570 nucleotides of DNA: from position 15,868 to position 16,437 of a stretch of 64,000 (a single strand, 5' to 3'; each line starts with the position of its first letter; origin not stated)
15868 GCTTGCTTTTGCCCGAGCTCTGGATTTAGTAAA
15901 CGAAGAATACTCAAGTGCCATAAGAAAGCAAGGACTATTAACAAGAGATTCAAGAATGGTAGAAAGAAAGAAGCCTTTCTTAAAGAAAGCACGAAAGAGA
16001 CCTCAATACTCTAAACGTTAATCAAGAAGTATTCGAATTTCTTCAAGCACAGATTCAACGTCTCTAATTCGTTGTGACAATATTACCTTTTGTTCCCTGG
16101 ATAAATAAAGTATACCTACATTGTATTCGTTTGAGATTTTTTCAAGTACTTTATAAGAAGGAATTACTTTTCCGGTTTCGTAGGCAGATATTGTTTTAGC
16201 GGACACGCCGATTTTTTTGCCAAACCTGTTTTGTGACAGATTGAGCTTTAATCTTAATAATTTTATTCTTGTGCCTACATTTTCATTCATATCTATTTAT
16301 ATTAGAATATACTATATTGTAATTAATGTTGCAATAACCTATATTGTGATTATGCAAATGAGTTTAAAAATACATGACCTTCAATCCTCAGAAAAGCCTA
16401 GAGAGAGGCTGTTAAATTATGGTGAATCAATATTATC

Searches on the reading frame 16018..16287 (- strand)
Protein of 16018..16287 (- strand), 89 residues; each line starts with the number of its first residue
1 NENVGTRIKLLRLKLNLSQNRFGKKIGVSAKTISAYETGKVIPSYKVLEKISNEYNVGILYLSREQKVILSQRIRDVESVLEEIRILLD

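Call 75: search_protein_families(library=pfam, proteins=[window:16018-16287:-], max_evalue=0.001)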
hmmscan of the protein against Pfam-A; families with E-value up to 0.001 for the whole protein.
window:16018-16287:- (89 aa): 5 families
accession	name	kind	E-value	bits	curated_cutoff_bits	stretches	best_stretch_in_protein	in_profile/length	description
PF01381.28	HTH_3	-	1.1e-15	57.8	23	1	8-62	1-55/55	Helix-turn-helix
PF12844.13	HTH_19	-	1.5e-10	41.2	30.2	1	5-57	1-53/64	Helix-turn-helix domain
PF13560.12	HTH_31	-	3.4e-09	37.3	27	1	5-53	3-52/64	Helix-turn-helix domain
PF22495.2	HTH_92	-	4.5e-06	26.3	27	1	11-44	3-36/45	RsaL-like HTH domain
PF15731.11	MqsA_antitoxin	-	0.00087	19.9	30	0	5-48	71-114/131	Antitoxin component of bacterial toxin-antitoxin system, MqsA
